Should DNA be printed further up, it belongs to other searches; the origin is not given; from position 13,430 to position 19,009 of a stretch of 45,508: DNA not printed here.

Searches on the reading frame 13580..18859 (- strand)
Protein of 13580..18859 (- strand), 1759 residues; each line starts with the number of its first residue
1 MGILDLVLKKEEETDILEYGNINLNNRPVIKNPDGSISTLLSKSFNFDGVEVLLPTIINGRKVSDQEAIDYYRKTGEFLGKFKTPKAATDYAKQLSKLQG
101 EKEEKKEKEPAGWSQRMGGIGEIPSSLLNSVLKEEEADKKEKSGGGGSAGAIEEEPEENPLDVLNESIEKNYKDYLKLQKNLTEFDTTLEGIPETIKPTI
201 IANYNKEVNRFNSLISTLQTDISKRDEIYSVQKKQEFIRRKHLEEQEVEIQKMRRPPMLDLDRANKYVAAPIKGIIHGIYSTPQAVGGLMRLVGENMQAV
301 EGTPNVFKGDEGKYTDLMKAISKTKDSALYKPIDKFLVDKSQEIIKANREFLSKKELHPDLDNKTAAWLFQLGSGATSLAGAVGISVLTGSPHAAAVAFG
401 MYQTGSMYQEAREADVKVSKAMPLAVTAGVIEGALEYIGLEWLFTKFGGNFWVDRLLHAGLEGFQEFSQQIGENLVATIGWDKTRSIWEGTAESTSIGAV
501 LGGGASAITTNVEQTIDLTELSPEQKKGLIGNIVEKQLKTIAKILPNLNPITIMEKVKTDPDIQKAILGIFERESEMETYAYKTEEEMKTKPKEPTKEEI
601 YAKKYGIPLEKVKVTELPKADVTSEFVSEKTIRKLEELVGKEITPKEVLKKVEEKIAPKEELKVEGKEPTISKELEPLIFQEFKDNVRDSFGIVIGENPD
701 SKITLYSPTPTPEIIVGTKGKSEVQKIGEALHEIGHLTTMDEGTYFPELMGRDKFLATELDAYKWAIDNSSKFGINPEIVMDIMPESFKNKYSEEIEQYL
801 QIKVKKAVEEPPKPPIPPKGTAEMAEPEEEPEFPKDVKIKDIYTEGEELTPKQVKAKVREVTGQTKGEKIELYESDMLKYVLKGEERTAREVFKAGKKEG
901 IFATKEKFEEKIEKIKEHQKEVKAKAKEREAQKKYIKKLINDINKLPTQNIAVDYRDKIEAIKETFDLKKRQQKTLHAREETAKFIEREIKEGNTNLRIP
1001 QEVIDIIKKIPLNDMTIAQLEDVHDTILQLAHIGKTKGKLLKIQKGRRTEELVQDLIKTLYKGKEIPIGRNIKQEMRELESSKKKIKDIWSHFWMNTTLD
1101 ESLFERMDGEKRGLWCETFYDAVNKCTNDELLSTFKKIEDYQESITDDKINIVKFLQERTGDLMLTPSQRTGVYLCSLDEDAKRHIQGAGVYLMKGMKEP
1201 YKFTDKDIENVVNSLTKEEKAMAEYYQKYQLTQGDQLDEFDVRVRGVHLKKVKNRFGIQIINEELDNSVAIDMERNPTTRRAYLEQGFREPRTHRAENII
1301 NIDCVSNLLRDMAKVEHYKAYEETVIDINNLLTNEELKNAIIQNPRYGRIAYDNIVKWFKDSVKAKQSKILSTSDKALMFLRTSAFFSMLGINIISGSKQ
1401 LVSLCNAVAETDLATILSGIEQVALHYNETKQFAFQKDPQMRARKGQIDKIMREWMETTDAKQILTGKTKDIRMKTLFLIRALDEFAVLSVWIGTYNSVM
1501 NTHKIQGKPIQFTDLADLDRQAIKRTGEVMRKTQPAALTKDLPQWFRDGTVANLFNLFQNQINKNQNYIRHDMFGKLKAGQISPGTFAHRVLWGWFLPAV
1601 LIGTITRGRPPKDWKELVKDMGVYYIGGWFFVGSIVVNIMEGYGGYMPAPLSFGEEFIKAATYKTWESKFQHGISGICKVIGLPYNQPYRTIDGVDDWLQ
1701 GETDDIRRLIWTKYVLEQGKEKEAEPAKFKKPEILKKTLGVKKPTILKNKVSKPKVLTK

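Call 7: search_protein_families(library=phrogs, proteins=[window:13580-18859:-], max_evalue=0.01)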
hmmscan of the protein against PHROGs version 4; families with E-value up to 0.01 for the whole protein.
window:13580-18859:- (1759 aa): 2 families
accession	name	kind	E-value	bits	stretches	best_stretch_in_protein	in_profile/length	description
phrog_9880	-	unknown function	4e-37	128.4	2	1279-1702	1763-2210/2231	-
phrog_1145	-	unknown function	0.0059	16.6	1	266-434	35-173/594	-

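Call 8: search_protein_families(library=pfam, proteins=[window:13580-18859:-], max_evalue=0.01)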
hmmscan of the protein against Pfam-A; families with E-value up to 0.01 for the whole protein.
window:13580-18859:- (1759 aa): 0 families

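Call 62: search_solved_structures(query=window:13580-18859:-, max_evalue=0.01)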
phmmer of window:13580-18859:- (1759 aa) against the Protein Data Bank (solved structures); distinct sequences matched with E-value up to 0.01: 0.
